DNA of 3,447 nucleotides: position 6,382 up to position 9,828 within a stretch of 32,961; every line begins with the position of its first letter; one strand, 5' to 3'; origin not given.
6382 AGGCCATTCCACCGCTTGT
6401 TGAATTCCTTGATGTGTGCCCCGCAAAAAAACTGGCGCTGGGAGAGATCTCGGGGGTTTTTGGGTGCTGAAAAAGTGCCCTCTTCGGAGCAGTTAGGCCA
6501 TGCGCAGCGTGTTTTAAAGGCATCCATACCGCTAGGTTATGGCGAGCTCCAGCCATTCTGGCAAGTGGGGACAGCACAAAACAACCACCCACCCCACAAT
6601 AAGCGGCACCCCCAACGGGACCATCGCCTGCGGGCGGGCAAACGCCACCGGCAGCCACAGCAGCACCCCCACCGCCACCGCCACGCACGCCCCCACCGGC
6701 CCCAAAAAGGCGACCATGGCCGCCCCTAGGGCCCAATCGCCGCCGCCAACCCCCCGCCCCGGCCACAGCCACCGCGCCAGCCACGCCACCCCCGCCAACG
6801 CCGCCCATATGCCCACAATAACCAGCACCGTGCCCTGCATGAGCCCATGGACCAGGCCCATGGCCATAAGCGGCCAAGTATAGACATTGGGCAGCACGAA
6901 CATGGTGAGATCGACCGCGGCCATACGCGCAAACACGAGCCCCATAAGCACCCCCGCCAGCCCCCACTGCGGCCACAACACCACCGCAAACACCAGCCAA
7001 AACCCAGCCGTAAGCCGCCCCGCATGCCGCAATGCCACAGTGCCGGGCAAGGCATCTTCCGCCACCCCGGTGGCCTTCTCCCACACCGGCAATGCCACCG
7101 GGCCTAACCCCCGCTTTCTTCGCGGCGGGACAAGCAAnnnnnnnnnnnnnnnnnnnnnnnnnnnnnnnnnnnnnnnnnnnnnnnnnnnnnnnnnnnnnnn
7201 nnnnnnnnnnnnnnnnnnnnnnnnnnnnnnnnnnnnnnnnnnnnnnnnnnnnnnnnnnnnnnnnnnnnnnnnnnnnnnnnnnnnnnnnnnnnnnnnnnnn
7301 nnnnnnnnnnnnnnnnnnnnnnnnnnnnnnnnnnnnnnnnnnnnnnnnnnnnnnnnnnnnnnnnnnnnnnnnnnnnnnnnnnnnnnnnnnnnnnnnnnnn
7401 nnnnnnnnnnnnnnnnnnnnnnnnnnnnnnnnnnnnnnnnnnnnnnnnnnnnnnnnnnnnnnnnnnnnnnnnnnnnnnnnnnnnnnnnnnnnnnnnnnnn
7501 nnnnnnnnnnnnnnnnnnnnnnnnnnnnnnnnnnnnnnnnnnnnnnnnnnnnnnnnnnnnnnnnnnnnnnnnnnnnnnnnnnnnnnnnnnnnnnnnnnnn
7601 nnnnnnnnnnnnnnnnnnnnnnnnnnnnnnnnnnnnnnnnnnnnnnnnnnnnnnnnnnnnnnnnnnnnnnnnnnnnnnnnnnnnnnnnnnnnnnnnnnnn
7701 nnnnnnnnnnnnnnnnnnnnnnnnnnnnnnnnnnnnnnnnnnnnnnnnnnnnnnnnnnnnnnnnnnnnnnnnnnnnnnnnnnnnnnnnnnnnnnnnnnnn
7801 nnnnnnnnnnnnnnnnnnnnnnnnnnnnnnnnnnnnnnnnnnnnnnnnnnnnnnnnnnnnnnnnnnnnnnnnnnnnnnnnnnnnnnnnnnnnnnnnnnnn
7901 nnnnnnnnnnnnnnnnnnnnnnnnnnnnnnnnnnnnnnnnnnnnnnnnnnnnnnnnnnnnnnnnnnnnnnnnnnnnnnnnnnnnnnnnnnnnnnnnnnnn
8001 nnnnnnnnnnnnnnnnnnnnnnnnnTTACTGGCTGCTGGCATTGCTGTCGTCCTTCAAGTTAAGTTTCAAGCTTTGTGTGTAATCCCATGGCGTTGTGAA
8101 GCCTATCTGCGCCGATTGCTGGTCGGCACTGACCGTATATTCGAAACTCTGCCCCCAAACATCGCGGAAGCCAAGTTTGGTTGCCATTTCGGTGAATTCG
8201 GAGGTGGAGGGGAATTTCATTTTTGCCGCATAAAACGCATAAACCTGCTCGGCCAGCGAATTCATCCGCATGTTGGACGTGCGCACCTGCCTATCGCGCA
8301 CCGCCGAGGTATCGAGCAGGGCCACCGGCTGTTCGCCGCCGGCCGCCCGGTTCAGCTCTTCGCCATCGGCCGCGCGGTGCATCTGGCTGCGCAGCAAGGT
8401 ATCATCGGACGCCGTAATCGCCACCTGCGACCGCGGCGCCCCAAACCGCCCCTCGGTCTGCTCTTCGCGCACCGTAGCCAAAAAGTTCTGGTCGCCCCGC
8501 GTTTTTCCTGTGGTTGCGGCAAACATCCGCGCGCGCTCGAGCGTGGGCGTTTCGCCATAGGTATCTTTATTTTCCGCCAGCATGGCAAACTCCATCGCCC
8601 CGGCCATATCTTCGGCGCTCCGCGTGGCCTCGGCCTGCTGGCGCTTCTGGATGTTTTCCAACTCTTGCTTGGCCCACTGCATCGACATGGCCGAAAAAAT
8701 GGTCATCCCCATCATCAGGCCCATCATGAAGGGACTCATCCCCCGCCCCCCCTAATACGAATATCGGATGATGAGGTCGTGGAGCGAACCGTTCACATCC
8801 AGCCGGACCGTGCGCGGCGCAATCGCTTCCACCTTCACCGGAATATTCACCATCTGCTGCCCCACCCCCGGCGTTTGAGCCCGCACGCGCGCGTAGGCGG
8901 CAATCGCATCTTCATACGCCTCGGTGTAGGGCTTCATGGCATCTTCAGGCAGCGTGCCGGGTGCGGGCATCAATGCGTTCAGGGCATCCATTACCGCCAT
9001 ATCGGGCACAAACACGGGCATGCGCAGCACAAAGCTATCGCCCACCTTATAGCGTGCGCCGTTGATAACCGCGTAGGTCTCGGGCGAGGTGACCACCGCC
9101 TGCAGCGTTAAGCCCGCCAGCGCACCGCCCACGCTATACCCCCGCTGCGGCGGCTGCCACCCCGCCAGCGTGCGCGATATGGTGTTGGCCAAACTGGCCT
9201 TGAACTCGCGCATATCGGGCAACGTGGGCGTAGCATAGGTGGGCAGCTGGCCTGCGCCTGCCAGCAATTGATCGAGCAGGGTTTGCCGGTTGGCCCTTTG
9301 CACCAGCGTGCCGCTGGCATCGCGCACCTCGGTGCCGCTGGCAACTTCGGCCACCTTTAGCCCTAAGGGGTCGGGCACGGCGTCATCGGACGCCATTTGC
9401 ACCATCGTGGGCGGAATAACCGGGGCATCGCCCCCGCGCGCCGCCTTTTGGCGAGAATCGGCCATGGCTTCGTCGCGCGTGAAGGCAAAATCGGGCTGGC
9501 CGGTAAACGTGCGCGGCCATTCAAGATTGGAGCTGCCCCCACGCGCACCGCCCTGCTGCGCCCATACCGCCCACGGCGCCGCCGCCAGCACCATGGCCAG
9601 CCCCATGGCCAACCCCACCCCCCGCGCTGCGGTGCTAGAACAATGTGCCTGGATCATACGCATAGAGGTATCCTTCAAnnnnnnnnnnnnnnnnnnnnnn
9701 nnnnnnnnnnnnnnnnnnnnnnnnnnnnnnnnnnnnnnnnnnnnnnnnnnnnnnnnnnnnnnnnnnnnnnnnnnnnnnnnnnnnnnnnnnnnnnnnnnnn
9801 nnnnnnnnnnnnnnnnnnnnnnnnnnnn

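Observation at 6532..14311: Compact, divergent type IV filament (T2SS/T4P-like) module with no secretin and no canonical pilins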

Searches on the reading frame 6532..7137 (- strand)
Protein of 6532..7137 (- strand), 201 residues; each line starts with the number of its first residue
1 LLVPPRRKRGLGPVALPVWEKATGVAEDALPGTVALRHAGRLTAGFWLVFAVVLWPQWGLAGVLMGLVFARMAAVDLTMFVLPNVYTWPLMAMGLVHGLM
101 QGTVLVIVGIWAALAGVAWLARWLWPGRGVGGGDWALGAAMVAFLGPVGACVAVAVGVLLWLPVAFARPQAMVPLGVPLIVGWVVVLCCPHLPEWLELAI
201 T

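Call 3: search_protein_families(library=pfam, proteins=[window:6532-7137:-], max_evalue=1)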
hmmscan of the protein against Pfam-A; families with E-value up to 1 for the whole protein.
window:6532-7137:- (201 aa): 1 family
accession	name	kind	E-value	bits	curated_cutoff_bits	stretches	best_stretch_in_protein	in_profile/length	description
PF01478.23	Peptidase_A24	-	0.0064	17.4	26.5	1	67-163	5-101/104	Type IV leader peptidase family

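Call 4: search_protein_families(library=ncbifam, proteins=[window:6532-7137:-], max_evalue=1)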
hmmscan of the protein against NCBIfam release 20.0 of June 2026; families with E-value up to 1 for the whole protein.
window:6532-7137:- (201 aa): 0 families

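Call 33: search_protein_families(library=pfam, alignment_id=A6, max_evalue=1)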
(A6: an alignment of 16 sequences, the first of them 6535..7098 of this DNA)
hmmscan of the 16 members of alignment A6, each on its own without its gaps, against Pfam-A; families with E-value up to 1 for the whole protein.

A. member 1, window:6535-7098:- (188 aa): 1 family
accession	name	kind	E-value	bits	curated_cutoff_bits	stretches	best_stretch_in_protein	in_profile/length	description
PF01478.23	Peptidase_A24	-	0.005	17.7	26.5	1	54-150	5-101/104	Type IV leader peptidase family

B. families by the number of members that match (of 16 scanned): 3 families
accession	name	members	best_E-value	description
PF01478.23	Peptidase_A24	16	3.2e-15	Type IV leader peptidase family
PF06770.17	Arif-1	1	0.21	Actin-rearrangement-inducing factor (Arif-1)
PF06409.17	NPIP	1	0.23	Nuclear pore complex interacting protein (NPIP)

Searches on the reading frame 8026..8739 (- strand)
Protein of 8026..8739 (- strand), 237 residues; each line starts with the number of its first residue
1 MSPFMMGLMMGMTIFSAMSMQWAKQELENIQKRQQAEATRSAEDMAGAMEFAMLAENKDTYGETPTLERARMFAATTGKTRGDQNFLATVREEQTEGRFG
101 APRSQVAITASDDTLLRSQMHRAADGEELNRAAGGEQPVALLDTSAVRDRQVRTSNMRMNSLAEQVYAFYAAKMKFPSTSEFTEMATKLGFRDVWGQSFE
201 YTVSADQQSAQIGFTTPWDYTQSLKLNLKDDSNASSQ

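Call 3: search_protein_families(library=pfam, proteins=[window:8026-8739:-], max_evalue=1)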
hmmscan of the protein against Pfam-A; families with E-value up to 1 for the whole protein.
window:8026-8739:- (237 aa): 1 family
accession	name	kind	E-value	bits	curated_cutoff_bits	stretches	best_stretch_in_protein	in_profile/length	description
PF18763.7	ddrB-ParB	-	0.026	15.1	27.6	1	14-161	12-80/121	ddrB-like ParB superfamily domain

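Call 4: search_protein_families(library=ncbifam, proteins=[window:8026-8739:-], max_evalue=1)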
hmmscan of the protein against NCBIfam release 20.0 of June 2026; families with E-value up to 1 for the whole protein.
window:8026-8739:- (237 aa): 0 families

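Call 23: search_solved_structures(query=A4, max_evalue=10, show_alignments=2)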
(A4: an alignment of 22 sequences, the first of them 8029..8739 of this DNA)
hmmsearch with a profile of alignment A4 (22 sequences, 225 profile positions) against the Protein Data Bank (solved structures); distinct sequences matched with E-value up to 10: 2.
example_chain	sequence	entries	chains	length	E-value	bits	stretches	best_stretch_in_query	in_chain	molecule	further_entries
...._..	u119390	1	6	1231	1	12.4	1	177-216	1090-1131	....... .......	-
4v4x_BK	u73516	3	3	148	1.9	11.5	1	7-51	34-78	50S ribosomal protein L9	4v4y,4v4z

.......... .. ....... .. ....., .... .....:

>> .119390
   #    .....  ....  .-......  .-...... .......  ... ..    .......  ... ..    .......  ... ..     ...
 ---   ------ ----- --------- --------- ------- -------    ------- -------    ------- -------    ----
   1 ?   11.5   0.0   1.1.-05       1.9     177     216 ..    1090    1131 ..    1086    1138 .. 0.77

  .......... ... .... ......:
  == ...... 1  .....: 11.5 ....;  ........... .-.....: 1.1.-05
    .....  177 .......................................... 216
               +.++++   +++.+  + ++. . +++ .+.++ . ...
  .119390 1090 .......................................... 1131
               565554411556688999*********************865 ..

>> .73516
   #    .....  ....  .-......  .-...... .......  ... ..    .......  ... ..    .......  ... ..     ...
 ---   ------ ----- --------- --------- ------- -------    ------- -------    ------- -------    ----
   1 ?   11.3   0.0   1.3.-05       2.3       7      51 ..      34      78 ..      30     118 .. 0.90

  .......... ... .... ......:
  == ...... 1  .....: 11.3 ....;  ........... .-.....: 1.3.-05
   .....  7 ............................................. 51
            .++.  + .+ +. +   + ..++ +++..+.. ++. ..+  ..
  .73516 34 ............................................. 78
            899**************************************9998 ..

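Call 31: search_protein_families(library=pfam, alignment_id=A4, max_evalue=1)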
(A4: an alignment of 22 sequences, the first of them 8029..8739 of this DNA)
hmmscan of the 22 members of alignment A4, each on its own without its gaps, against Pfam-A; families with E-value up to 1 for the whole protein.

A. member 1, window:8029-8739:- (237 aa): 1 family
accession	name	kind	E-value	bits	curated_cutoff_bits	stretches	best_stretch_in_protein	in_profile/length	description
PF18763.7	ddrB-ParB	-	0.026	15.1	27.6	1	14-161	12-80/121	ddrB-like ParB superfamily domain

B. families by the number of members that match (of 22 scanned): 10 families
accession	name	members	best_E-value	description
PF05644.16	Miff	1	0.014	Mitochondrial and peroxisomal fission factor Mff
PF18763.7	ddrB-ParB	1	0.026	ddrB-like ParB superfamily domain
PF04381.17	RdgC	1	0.054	Putative exonuclease, RdgC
PF12286.13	DUF3622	1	0.067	Protein of unknown function (DUF3622)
PF00567.30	TUDOR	1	0.092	Tudor domain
PF24210.1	T4_RIIA1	1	0.1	RIIA.1-like protein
PF06448.16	DUF1081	1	0.12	Domain of Unknown Function (DUF1081)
PF22022.2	Phage_int_M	1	0.13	Phage integrase central domain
PF22324.2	HTH_91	1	0.16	Winged helix domain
PF04995.19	CcmD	1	0.18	Heme exporter protein D (CcmD)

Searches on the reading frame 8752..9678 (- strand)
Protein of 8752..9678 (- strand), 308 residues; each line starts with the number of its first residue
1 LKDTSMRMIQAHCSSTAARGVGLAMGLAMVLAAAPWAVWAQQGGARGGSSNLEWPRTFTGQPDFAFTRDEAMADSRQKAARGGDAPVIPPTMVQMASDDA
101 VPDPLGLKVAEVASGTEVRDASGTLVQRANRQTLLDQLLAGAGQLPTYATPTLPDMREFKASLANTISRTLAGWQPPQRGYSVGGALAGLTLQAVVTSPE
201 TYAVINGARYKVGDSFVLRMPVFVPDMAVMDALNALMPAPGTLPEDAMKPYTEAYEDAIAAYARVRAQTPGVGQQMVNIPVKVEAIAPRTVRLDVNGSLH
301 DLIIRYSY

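Call 3: search_protein_families(library=pfam, proteins=[window:8752-9678:-], max_evalue=1)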
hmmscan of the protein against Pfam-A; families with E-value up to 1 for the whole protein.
window:8752-9678:- (308 aa): 1 family
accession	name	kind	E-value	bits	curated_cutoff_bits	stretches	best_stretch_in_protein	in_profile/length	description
PF23893.1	Y4YQ_C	-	0.13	12.6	27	1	190-215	1-27/53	Uncharacterised protein Y4YQ C-terminal domain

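Call 4: search_protein_families(library=ncbifam, proteins=[window:8752-9678:-], max_evalue=1)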
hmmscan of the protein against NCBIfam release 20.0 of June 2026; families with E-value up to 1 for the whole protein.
window:8752-9678:- (308 aa): 0 families

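Call 27: find_homologous_proteins(query=window:8755-9663:-, max_evalue=0.001)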
Query window:8755-9663:- (303 aa): 28 proteins with E <= 0.001 among 8000 candidates.
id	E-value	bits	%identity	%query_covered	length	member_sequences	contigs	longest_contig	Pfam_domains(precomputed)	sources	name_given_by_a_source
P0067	3.4e-194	662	100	100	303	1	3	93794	-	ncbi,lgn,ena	-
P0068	8.2e-108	378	59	100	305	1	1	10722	-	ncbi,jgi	jgi:hypothetical protein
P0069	2.2e-69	252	45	94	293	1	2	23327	-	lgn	-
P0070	1.2e-67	247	46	92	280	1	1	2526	-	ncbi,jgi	jgi:hypothetical protein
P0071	9.2e-67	244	43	96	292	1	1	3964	-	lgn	-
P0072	3.4e-66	242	49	85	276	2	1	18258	-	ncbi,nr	ncbi:MAG: hypothetical protein INF43_05500 [Alphaproteobacteria bacterium]|nr:hypothetical protein [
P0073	9.8e-66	240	47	85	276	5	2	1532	-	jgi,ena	jgi:hypothetical protein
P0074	9.7e-65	237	47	85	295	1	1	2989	-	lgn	-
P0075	1.6e-64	236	47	85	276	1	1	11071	-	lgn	-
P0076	5.9e-64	234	47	85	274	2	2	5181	-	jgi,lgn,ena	-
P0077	6.6e-64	234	48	85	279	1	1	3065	-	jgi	jgi:hypothetical protein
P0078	6.8e-64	234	46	90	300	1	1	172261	-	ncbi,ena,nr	ncbi:MAG: hypothetical protein DI585_07260 [Pseudomonas fluorescens]|nr:MAG: hypothetical protein DI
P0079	8.8e-64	234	48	85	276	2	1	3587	-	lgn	-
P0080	1.3e-63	233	46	86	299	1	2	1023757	-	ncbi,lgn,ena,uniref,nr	ncbi:MAG: hypothetical protein DI628_03305 [Blastochloris viridis]|uniref:Uncharacterized protein n=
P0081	2.4e-63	232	44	88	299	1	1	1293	-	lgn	-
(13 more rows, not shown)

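Call 29: search_protein_families(library=pfam, alignment_id=A3, max_evalue=1)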
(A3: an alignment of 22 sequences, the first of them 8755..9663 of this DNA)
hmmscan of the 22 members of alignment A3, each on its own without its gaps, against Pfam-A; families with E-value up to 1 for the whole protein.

A. member 1, window:8755-9663:- (303 aa): 1 family
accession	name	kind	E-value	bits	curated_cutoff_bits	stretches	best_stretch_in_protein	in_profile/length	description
PF23893.1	Y4YQ_C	-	0.12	12.6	27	1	185-210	1-27/53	Uncharacterised protein Y4YQ C-terminal domain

B. families by the number of members that match (of 22 scanned): 10 families
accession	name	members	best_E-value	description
PF16537.11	T2SSB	12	8e-06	Type II secretion system protein B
PF23893.1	Y4YQ_C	6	0.044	Uncharacterised protein Y4YQ C-terminal domain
PF11773.13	ComGE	2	0.038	Competence system putative prepilin ComGE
PF19319.4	DUF5919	2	0.094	Domain of unknown function (DUF5919)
PF00700.27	Flagellin_C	1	0.02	Bacterial flagellin C-terminal helical region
PF17944.6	Arg_decarbox_C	1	0.038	Arginine decarboxylase C-terminal helical extension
PF12080.14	GldM_4th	1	0.07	GldM C-terminal domain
PF25146.1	GH3_N_vert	1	0.11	Vertebrate GH3, N-terminal domain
PF06810.17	Phage_scaffold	1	0.12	Phage capsid assembly scaffolding protein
PF08350.17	FilR1_middle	1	0.17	Methanogenesis regulatory protein FilR1, middle domain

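Call 47: predict_structure(alignment_id=A8)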
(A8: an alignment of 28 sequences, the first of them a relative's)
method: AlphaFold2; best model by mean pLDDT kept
length: 303 residues; sequences in the alignment: 28
mean_pLDDT: 75.4   pTM: 0.50
mean pLDDT of the five models: 75.4, 75.1, 73.3, 72.8, 70.9
residues with pLDDT >= 90: 139; 70-90: 39; 50-70: 70; < 50: 55
segments of 3 or more residues with pLDDT < 50: 1-3, 32-50, 52-57, 106-116, 118-127
pLDDT, mean of each block of 10 residues (from residue 1): 47 59 59 43 40 48 76 82 70 58 49 44 51 60 60 96 96 86 93 95 97 95 97 93 95 97 95 96 96 93 65
secondary structure, 60 per line:
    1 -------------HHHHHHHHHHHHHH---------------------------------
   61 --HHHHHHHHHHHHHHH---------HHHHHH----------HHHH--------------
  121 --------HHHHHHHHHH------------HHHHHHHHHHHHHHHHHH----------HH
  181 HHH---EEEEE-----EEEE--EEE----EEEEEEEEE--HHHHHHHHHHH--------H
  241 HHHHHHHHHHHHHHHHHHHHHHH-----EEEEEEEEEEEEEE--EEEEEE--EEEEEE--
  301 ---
elements in order: H14-27 H63-77 H87-92 H103-106 H129-138 H151-168 H179-183 E187-191 E197-200 E203-205 E210-218 H221-231 H240-263 E269-282 E285-290 E293-298

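Call 50: fold_search(model_id=the predicted structure, library=pdb)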
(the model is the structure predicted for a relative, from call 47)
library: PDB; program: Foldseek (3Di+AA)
matches with E <= 10: 305; with E <= 0.001: 0
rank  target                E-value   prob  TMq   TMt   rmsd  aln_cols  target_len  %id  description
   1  2k5l_MODEL_1_A        2.6e-01  0.51  0.09  0.30  10.6        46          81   17  Solution NMR Structure of Protein FeoA from Clostridium thermocellum, Northeast Structural Genomics Consortium (released 2008-09-02)
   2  5zr4_B                6.8e-01  0.33  0.09  0.14  10.7        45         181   16  Manganese-dependent transcriptional repressor (released 2019-01-23)
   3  6puz_A                7.7e-01  0.12  0.08  0.09  14.9        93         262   15  Structure of HIV cleaved synaptic complex (CSC) intasome bound with magnesium and INSTI XZ446 (compound 4f) (released 2020-02-12)
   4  3krd_R                9.2e-01  0.05  0.11  0.14  18.7       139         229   11  Crystal Structure of Mycobacterium Tuberculosis Proteasome in complex with Fellutamide B (released 2010-09-29)
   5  6rwl_A                1.0e+00  0.10  0.08  0.09  16.1        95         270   14  SIVrcm intasome (released 2020-02-05)
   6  8fnl_A                1.1e+00  0.10  0.08  0.10  14.7        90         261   16  Structure of E138K/Q148K HIV-1 intasome with Dolutegravir bound (released 2023-08-09)
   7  6rwo_A                1.1e+00  0.09  0.08  0.09  16.1        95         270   14  SIVrcm intasome (Q148H/G140S) in complex with bictegravir (released 2020-02-05)
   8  8w2r_A                1.2e+00  0.08  0.08  0.09  15.0        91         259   15  HIV-1 P5-IN intasome core (released 2024-04-17)
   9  2k5f_MODEL_1_A        1.3e+00  0.23  0.09  0.24   9.5        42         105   24  Solution NMR structure of FeoA protein from Chlorobium tepidum. Northeast Structural Genomics Consortium targe (released 2008-08-19)
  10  3ir3_A                1.3e+00  0.06  0.11  0.23  15.4       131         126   15  Crystal structure of human 3-hydroxyacyl-thioester dehydratase 2 (HTD2) (released 2009-09-22)
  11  6puy_A                1.4e+00  0.09  0.08  0.09  15.1        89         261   13  Structure of HIV cleaved synaptic complex (CSC) intasome bound with magnesium and INSTI XZ426 (compound 4d) (released 2020-02-12)
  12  6rwo_D                1.5e+00  0.08  0.08  0.12  16.2        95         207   14  SIVrcm intasome (Q148H/G140S) in complex with bictegravir (released 2020-02-05)
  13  4noy_C                1.6e+00  0.47  0.08  0.32   2.9        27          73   26  Crystal structure of Listeria monocytogenes Hfq F43W (released 2014-09-10)
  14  9h3t_C                1.6e+00  0.30  0.09  0.10   6.3        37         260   22  50S subunit precursor C_L2 (released 2025-01-22)
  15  3mi0_R                1.6e+00  0.04  0.12  0.14  18.3       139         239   12  Crystal Structure of Mycobacterium Tuberculosis Proteasome at 2.2 A (released 2010-06-23)
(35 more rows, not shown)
